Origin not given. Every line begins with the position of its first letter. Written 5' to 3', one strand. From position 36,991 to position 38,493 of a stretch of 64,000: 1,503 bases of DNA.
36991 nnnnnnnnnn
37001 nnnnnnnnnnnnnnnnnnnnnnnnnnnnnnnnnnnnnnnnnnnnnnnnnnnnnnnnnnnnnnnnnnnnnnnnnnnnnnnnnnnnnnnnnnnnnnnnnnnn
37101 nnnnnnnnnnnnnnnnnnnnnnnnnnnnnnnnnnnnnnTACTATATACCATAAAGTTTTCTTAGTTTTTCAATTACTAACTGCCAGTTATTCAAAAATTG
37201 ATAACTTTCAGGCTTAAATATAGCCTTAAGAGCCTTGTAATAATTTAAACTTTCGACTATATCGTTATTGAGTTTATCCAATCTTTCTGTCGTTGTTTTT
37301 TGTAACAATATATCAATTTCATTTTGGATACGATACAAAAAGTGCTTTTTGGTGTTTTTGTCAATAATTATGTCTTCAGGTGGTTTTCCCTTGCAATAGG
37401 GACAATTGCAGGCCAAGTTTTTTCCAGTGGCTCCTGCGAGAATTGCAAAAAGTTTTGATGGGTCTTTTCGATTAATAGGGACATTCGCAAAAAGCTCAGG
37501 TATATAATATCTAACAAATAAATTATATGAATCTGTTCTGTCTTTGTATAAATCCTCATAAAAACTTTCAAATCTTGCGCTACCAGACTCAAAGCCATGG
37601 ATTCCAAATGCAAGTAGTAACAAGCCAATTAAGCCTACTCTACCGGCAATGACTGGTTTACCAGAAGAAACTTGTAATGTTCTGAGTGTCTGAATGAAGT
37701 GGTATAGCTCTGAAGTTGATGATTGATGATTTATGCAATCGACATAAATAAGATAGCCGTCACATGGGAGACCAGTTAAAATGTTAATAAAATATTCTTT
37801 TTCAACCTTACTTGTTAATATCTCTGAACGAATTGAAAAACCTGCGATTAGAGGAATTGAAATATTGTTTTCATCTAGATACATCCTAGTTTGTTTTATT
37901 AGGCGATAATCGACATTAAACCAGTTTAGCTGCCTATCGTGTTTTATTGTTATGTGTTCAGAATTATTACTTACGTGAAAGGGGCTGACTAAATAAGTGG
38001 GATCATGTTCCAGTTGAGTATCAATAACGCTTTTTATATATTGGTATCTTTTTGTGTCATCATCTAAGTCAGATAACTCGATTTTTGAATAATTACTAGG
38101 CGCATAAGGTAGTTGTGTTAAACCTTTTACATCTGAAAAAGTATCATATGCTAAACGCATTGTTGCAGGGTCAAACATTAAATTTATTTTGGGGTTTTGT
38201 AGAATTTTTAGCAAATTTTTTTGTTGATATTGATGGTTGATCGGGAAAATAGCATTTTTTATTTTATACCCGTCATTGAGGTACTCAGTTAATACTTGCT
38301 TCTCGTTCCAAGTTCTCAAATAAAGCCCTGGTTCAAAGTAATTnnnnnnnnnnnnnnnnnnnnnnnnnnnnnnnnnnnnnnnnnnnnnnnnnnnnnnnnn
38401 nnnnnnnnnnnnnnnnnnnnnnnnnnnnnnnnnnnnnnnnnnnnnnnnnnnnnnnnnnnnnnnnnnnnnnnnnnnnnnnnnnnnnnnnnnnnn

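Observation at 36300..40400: Low-GC cargo cassette next to prophage integrase: kinase-TGT fusion with two partner genes (candidate undescribed defense/abortive-infection system)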

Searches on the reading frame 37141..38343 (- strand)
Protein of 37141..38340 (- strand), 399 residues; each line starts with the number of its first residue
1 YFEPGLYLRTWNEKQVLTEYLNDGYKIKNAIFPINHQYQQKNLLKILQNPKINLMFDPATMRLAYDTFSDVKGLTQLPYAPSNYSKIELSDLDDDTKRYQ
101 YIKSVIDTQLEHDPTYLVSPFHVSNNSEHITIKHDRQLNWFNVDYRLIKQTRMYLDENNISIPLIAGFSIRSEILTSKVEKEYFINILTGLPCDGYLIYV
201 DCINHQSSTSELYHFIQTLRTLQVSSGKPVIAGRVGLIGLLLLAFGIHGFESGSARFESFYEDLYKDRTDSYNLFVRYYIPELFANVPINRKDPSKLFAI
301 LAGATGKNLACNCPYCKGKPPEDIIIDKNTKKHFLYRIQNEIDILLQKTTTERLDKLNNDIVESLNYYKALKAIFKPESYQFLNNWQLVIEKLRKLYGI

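Call 7: search_solved_structures(query=window:37141-38340:-, max_evalue=10)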
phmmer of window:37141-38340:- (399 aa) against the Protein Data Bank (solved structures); distinct sequences matched with E-value up to 10: 8.
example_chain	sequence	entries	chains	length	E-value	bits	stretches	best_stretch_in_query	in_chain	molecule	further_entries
2wss_T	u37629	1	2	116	0.078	15.3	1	330-387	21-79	ATP SYNTHASE SUBUNIT B, MITOCHONDRIAL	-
4b2q_T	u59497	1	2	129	0.1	15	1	330-387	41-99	ATP SYNTHASE SUBUNIT B, MITOCHONDRIAL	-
5ara_T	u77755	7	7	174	0.18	14.2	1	330-387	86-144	ATP SYNTHASE F(0) COMPLEX SUBUNIT B1, MITOCHONDRIAL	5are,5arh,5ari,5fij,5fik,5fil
2cly_A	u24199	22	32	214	0.27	13.6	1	331-387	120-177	ATP SYNTHASE B CHAIN, MITOCHONDRIAL | ATP synthase F(0) complex subunit B1, mitochondrial | ATP synthase peripheral stalk subunit b, mitochondrial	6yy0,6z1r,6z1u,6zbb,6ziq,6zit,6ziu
9vpb_Ab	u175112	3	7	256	0.37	13.1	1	331-387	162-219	ATP synthase peripheral stalk subunit b, mitochondrial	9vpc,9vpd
6tt7_K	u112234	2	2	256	0.4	13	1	331-387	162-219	ATP synthase subunit b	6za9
8h9f_K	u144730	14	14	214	0.81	12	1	330-387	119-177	ATP synthase F(0) complex subunit B1, mitochondrial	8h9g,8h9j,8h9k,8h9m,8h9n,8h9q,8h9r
9pew_K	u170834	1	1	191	1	11.7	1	331-386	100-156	ATP synthase subunit b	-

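Call 8: find_homologous_proteins(query=window:37144-38343:-)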
Query window:37144-38343:- (400 aa): 358 proteins with E <= 0.001 among 5302 candidates; the best 120 are listed.
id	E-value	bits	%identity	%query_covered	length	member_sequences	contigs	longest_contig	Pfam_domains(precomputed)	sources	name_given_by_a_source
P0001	2.0e-269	911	100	100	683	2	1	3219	PF07714.24,PF00069.32,PF03109.23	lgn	-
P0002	4.2e-154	532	57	100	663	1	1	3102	PF07714.24,PF00069.32,PF03109.23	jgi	jgi:serine/threonine-protein kinase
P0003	1.1e-152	527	56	99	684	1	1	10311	PF07714.24,PF13095.13,PF00069.32,PF03109.23,PF01636.30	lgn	-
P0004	3.5e-150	519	55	100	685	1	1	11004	PF06293.21,PF07714.24,PF13095.13,PF00069.32,PF03109.23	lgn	-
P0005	5.4e-150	518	55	99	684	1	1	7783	PF07714.24,PF13095.13,PF00069.32,PF03109.23,PF01636.30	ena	-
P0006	5.6e-150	518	55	99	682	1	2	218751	PF07714.24,PF13095.13,PF00069.32,PF12330.15,PF03109.23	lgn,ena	-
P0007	1.6e-148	513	55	99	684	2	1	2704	PF07714.24,PF13095.13,PF00069.32,PF12330.15,PF03109.23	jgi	jgi:serine/threonine protein kinase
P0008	4.3e-148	512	55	99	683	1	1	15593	PF07714.24,PF00069.32,PF03109.23,PF01636.30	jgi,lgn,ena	-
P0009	1.4e-147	510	55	98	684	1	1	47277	PF07714.24,PF00069.32,PF03109.23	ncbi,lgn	-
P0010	7.0e-147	508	54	100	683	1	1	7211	PF07714.24,PF00069.32,PF12330.15,PF03109.23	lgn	-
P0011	8.3e-147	508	54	99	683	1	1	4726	PF07714.24,PF00069.32,PF12330.15,PF03109.23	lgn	-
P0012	8.7e-147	507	54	99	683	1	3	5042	PF07714.24,PF00069.32,PF12330.15,PF03109.23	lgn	-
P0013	1.6e-146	507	55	98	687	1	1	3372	PF06293.21,PF07714.24,PF00069.32,PF03109.23,PF01163.29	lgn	-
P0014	1.6e-146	507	54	99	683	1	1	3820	PF07714.24,PF00069.32,PF12330.15,PF03109.23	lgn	-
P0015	1.7e-146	506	54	99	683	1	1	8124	PF07714.24,PF00069.32,PF03109.23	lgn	-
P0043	4.9e-141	489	54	99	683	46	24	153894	PF07714.24,PF00069.32,PF03109.23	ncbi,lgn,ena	-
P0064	2.6e-138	480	51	99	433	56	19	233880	-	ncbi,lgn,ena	-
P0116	6.9e-134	465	51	98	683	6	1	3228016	PF07714.24,PF00069.32,PF12330.15,PF03109.23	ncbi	ncbi:serine/threonine-protein kinase [Syntrophomonas curvata]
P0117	8.2e-134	465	51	99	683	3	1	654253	PF07714.24,PF00069.32,PF03109.23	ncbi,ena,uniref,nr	ncbi:serine/threonine-protein kinase [uncultured Oscillibacter sp.]|uniref:serine/threonine protein 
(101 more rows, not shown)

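Call 11: find_encoding_contigs(protein=P0116, flank=8000, max_places=3)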
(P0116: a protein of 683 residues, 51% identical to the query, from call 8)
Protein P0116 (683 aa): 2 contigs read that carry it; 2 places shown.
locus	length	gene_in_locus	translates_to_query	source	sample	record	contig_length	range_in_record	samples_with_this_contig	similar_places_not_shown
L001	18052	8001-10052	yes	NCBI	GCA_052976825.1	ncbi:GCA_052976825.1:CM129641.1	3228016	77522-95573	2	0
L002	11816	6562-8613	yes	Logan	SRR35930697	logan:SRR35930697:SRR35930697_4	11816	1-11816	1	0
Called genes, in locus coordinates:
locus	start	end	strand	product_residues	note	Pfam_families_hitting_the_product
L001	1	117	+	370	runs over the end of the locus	PF07261:DnaB_2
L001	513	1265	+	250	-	-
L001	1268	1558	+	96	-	-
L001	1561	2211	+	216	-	PF01381:HTH_3, PF12844:HTH_19, PF13560:HTH_31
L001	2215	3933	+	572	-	PF02534:T4SS-DNA_transf (weak), PF05872:HerA_C (faint), PF10412:TrwB_AAD_bind, PF12696:TraG-D_C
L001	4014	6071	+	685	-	PF01751:Toprim, PF01131:Topoisom_bac, PF13342:Toprim_Crpt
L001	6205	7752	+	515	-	PF00145:DNA_methylase (weak)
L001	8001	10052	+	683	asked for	PF00069:Pkinase, PF07714:PK_Tyr_Ser-Thr, PF12330:Haspin_kinase (weak), PF03109:ABC1 (weak)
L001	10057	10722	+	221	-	-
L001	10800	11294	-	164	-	PF13560:HTH_31, PF01381:HTH_3, PF12844:HTH_19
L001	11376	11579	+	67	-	PF12844:HTH_19, PF01381:HTH_3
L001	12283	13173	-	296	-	-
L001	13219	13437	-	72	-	PF13560:HTH_31, PF12844:HTH_19, PF01381:HTH_3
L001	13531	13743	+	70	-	PF12844:HTH_19 (weak), PF01381:HTH_3, PF13560:HTH_31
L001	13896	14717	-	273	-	-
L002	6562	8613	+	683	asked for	PF00069:Pkinase, PF07714:PK_Tyr_Ser-Thr, PF12330:Haspin_kinase (weak), PF03109:ABC1 (weak)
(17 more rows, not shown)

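Call 12: find_encoding_contigs(protein=P0006, flank=8000, max_places=3)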
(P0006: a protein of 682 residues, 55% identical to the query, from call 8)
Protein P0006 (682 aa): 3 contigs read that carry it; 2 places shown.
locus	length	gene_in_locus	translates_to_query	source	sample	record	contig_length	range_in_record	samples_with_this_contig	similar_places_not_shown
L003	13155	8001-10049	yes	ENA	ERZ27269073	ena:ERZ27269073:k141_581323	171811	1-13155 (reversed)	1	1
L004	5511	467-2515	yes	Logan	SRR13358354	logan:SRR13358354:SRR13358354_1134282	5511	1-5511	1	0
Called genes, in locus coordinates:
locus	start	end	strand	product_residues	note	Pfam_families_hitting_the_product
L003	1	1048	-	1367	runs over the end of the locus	PF02463:SMC_N (faint), PF13558:SbcC_Walker_B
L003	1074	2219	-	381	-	PF09661:DUF2398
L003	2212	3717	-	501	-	PF09660:DUF2397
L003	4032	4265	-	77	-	-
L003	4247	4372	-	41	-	-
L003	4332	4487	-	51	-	-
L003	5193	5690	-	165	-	PF00303:Thymidylat_synt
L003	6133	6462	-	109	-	-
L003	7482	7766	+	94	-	-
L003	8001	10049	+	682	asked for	PF00069:Pkinase, PF07714:PK_Tyr_Ser-Thr, PF12330:Haspin_kinase (weak), PF13095:FTA2 (faint), PF03109:ABC1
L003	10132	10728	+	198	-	-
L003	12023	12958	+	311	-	-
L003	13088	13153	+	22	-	?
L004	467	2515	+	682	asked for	PF00069:Pkinase, PF07714:PK_Tyr_Ser-Thr, PF12330:Haspin_kinase (weak), PF13095:FTA2 (faint), PF03109:ABC1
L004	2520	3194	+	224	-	-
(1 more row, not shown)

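Call 18: find_related_loci(query=A1, collection=genome_contigs, flank=6000)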
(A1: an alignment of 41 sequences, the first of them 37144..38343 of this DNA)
Query A1 (400 aa) in genome_contigs; peptide patterns used: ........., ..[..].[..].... (x = any residue, [..] = any of these).
600 stretches matched a pattern (row limit reached: there are more); 1 encode a relative of the query (tblastn E <= 1e-3); 1 distinct loci.
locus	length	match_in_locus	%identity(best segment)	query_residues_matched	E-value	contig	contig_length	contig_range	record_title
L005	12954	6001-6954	31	13-342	5e-40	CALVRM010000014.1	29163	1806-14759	MAG: uncultured Bacilli bacterium isolate E13__bin176 genome assembly, contig: E13__k127_534931, whole genome shotgun se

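Call 20: search_dna_similar(query=window:37144-38343:-, collection=plasmids, mode=protein, max_rows=30)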
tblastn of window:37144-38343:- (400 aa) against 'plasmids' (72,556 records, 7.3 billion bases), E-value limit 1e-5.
Records with a match: 1; places in all: 1; records where one place covers at least 80% of the query: 1.
Best place of each record, by identity: <60% 1.
By first word of the organism name: Priestia 1.
By predicted mobility (MOB-suite, as given by PLSDB): mobilizable 1.
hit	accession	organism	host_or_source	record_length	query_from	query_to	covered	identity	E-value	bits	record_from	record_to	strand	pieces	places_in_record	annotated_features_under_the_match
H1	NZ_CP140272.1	Priestia megaterium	Single cell,ginseng rhizosphere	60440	48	397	88%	25.7%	7e-14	81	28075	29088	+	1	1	serine/threonine-protein kinase | hypothetical protein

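Call 21: search_dna_similar(query=window:37144-38343:-, collection=phages, mode=protein, max_rows=30)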
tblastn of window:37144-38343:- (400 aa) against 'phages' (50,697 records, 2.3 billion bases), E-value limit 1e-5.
No match.

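Call 22: get_annotated_region(hit=H1, flank=6000)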
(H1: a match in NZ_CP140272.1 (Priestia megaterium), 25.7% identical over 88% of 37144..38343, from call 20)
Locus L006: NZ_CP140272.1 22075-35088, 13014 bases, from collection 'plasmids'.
description: Priestia megaterium strain CACC119 plasmid p6_CACC119, complete sequence
organism: Priestia megaterium (NCBI taxid 1404)
taxonomy: Bacteria; Bacillota; Bacilli; Bacillales; Bacillaceae; Priestia; Priestia megaterium
host: -; source: Single cell,ginseng rhizosphere; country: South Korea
typing (MOB-suite, as given by PLSDB): mobilizable; replicon rep_cluster_385; relaxase MOBP
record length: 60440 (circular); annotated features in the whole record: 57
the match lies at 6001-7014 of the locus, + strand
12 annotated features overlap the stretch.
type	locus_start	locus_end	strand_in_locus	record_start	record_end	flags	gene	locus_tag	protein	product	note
CDS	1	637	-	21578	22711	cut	-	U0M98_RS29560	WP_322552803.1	FtsK/SpoIIIE domain-containing protein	-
CDS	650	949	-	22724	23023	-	-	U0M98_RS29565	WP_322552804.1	hypothetical protein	-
CDS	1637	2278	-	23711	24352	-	-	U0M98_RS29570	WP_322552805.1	DUF5710 domain-containing protein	-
CDS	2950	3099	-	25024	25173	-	-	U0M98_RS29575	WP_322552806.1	hypothetical protein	-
CDS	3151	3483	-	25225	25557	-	-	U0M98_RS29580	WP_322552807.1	YolD-like family protein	-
CDS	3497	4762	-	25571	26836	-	-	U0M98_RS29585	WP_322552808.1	damage repair protein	-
CDS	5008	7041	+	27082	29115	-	-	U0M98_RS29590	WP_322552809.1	serine/threonine-protein kinase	GO:0006468 - protein phosphorylation [Evidence IEA]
CDS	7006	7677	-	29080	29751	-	-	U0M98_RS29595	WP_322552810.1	hypothetical protein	-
CDS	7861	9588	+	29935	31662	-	-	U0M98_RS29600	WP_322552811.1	zinc-ribbon domain-containing protein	-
CDS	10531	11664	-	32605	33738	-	-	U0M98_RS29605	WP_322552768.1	BRCT domain-containing protein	-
CDS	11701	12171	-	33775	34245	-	-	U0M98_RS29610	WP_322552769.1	hypothetical protein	-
CDS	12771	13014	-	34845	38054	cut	-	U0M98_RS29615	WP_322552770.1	DEAD/DEAH box helicase family protein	-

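Call 27: predict_structure(alignment_id=A1)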
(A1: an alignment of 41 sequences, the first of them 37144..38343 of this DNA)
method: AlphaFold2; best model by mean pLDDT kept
length: 400 residues; sequences in the alignment: 41
mean_pLDDT: 84.1   pTM: 0.87
mean pLDDT of the five models: 84.1, 83.0, 79.6, 79.6, 73.5
residues with pLDDT >= 90: 205; 70-90: 136; 50-70: 25; < 50: 34
segments of 3 or more residues with pLDDT < 50: 62-71, 126-129, 258-275
pLDDT, mean of each block of 10 residues (from residue 1): 82 86 94 88 92 88 43 73 74 89 95 96 62 69 90 98 95 85 92 95 83 95 97 91 96 66 35 58 83 69 84 88 80 92 95 96 94 87 94 93
secondary structure, 60 per line:
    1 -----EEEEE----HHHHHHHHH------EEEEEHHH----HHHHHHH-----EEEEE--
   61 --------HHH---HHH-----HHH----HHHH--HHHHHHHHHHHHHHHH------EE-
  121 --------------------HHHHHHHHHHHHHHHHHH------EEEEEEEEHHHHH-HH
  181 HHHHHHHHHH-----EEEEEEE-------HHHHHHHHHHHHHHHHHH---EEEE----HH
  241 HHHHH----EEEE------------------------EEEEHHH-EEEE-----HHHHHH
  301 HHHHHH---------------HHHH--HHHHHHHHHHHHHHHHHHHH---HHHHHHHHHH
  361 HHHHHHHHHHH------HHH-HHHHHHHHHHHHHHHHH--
elements in order: E6-10 H15-23 E30-34 H42-48 E54-58 H90-93 H96-111 H141-158 E165-172 H173-177 H179-190 E196-202 H210-227 E231-234 H239-245 E250-253 E278-281 E286-289 H295-306 H322-325 H328-347 H351-371 H382-398

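Call 40: search_solved_structures(query=A4, max_evalue=10, show_alignments=4)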
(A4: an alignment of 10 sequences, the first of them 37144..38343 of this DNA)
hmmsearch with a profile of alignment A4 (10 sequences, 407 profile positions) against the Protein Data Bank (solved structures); distinct sequences matched with E-value up to 10: 14.
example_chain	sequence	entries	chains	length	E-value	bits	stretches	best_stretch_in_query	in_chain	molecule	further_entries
8fmw_P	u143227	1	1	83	0.012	17.5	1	126-170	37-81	30S ribosomal protein S16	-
2wss_T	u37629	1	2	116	0.024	16.5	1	337-404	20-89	ATP SYNTHASE SUBUNIT B, MITOCHONDRIAL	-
4b2q_T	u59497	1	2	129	0.065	15.1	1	337-404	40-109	ATP SYNTHASE SUBUNIT B, MITOCHONDRIAL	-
5ara_T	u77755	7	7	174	0.095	14.5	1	337-404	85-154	ATP SYNTHASE F(0) COMPLEX SUBUNIT B1, MITOCHONDRIAL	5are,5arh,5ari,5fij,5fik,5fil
2cly_A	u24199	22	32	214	0.13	14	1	337-404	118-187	ATP SYNTHASE B CHAIN, MITOCHONDRIAL | ATP synthase F(0) complex subunit B1, mitochondrial | ATP synthase peripheral stalk subunit b, mitochondrial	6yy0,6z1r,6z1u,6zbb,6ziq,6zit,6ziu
9vpb_Ab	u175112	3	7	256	0.17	13.7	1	337-404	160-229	ATP synthase peripheral stalk subunit b, mitochondrial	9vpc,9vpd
9bxu_V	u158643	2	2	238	0.21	13.4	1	337-403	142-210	ATP synthase subunit b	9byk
8h9f_K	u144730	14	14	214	0.21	13.4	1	337-403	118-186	ATP synthase F(0) complex subunit B1, mitochondrial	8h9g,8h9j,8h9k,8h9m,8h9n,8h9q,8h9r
6tt7_K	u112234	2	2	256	0.26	13.1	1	337-404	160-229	ATP synthase subunit b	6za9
9pew_K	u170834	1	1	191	0.26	13.1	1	337-404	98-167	ATP synthase subunit b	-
6j5i_b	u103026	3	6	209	0.28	13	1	337-404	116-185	ATP synthase peripheral stalk-membrane subunit b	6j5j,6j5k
9pex_K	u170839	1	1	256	0.31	12.8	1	337-403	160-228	ATP synthase subunit b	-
6zmr_b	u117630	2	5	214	0.32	12.8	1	337-404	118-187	ATP synthase peripheral stalk-membrane subunit b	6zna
6icr_A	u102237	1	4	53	0.94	11.3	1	354-398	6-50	Coronin-like protein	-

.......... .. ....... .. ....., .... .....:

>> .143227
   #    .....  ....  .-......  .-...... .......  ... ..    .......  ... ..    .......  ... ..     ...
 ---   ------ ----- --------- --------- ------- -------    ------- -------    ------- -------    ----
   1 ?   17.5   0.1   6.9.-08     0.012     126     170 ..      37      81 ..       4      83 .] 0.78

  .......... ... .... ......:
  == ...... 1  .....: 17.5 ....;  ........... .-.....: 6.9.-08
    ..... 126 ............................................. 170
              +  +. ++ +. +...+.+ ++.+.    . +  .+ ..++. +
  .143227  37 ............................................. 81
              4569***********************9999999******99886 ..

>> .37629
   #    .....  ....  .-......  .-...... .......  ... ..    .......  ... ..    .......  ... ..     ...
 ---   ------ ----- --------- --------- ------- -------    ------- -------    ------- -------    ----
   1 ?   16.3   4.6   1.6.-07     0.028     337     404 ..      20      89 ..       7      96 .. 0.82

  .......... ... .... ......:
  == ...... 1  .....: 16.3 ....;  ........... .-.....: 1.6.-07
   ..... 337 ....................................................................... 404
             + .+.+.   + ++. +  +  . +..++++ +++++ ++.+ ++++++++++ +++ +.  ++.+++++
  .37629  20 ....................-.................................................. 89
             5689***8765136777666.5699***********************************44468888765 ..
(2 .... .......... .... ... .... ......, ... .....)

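Call 41: search_protein_families(library=pfam, alignment_id=A4, max_evalue=10)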
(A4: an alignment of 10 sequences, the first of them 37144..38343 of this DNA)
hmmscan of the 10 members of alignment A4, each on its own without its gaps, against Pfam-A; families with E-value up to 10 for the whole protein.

A. member 1, window:37144-38343:- (400 aa): 0 families

B. families by the number of members that match (of 10 scanned): 6 families
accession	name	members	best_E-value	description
PF00069.31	Pkinase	1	0.00013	Protein kinase domain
PF19027.5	DUF5752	1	0.013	Family of unknown function (DUF5752)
PF13095.12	FTA2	1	0.019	Kinetochore Sim4 complex subunit FTA2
PF09338.16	Gly_reductase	1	0.052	Glycine/sarcosine/betaine reductase component B subunits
PF10167.14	BORCS8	1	0.14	BLOC-1-related complex sub-unit 8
PF10209.14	DUF2340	1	0.16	Uncharacterized conserved protein (DUF2340)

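Call 58: find_encoding_contigs(protein=P0117, flank=8000, max_places=2)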
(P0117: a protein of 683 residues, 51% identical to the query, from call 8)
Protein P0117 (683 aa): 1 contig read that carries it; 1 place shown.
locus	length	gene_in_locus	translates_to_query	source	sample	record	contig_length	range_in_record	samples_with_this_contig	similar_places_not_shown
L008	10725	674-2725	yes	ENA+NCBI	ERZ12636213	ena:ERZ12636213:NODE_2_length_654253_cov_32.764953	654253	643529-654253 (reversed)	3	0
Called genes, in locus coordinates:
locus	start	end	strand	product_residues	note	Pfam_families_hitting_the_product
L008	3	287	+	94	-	?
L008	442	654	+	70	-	PF13560:HTH_31 (weak), PF12844:HTH_19, PF01381:HTH_3, PF13443:HTH_26 (weak)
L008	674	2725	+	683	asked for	PF00069:Pkinase, PF07714:PK_Tyr_Ser-Thr, PF03109:ABC1 (weak)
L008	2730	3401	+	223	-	-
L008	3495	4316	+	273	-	PF00142:Fer4_NifH, PF01656:CbiA, PF02374:ArsA_ATPase, PF06564:CBP_BcsQ, PF09140:MipZ (faint), PF10609:ParA, PF13614:AAA_31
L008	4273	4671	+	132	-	PF02195:ParB_N (weak)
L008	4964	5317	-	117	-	PF12844:HTH_19 (weak), PF13560:HTH_31 (weak), PF01381:HTH_3, PF13413:HTH_25 (weak), PF18430:DBD_HTH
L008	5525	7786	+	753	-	PF02463:SMC_N (faint), PF03193:RsgA_GTPase (faint), PF13175:AAA_15 (faint), PF13191:AAA_16 (faint), PF13555:AAA_29 (faint), PF20703:nSTAND1 (faint), PF01443:Viral_helicase1 (faint), PF00005:ABC_tran, +1 more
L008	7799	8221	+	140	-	PF12802:MarR_2, PF22381:Staph_reg_Sar_Rot, PF01047:MarR, PF13463:HTH_27 (weak)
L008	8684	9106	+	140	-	PF08281:Sigma70_r4_2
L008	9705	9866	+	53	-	-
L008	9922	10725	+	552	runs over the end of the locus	PF00239:Resolvase, PF07508:Recombinase, PF13408:Zn_ribbon_recom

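Call 59: find_encoding_contigs(protein=P0064, flank=8000, max_places=2)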
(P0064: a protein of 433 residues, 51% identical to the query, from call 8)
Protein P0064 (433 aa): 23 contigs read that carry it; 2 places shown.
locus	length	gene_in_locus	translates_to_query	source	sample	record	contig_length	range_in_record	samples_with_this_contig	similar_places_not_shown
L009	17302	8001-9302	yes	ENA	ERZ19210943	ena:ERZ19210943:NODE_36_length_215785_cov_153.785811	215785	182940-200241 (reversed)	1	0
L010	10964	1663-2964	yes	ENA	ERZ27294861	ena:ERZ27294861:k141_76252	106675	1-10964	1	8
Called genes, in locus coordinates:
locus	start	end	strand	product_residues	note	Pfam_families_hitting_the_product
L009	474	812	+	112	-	PF06970:RepA_N, PF08220:HTH_DeoR (faint)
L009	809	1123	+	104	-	PF12958:DUF3847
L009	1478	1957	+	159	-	PF01035:DNA_binding_1 (faint)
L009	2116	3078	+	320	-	PF03389:MobA_MobL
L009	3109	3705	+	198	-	-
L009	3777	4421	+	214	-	PF01807:Zn_ribbon_DnaG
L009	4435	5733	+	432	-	PF05272:VapE-like_dom, PF19263:DUF5906 (weak)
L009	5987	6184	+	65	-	-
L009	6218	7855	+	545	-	PF00239:Resolvase, PF07508:Recombinase, PF13408:Zn_ribbon_recom, PF14287:DUF4368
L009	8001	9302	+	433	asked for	-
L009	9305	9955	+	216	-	-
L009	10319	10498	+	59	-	-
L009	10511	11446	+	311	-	PF00142:Fer4_NifH (weak), PF01656:CbiA, PF02374:ArsA_ATPase (weak), PF06564:CBP_BcsQ, PF09140:MipZ (weak), PF10609:ParA, PF13614:AAA_31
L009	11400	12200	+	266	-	PF02195:ParB_N, PF17762:HTH_ParB (weak)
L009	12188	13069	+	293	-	PF08279:HTH_11, PF12840:HTH_20 (faint), PF19187:HTH_PafC (weak), PF13280:WYL, PF25583:WCX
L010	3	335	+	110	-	?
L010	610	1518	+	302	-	PF07508:Recombinase, PF13408:Zn_ribbon_recom, PF14287:DUF4368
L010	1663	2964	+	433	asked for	-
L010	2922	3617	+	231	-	-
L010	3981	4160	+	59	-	-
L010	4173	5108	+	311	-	PF00142:Fer4_NifH (weak), PF01656:CbiA, PF02374:ArsA_ATPase (weak), PF06564:CBP_BcsQ, PF09140:MipZ (weak), PF10609:ParA, PF13614:AAA_31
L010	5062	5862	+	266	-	PF02195:ParB_N, PF17762:HTH_ParB (weak)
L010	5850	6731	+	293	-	PF08279:HTH_11, PF12840:HTH_20 (faint), PF19187:HTH_PafC (weak), PF13280:WYL, PF25583:WCX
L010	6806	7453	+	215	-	PF06445:GyrI-like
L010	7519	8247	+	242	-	PF00376:MerR, PF13411:MerR_1, PF09278:MerR-DNA-bind (faint), PF07739:TipAS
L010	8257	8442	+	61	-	PF14205:Cys_rich_KTR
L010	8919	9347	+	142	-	-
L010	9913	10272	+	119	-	PF02452:PemK_toxin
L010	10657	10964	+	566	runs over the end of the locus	PF00239:Resolvase, PF07508:Recombinase, PF13408:Zn_ribbon_recom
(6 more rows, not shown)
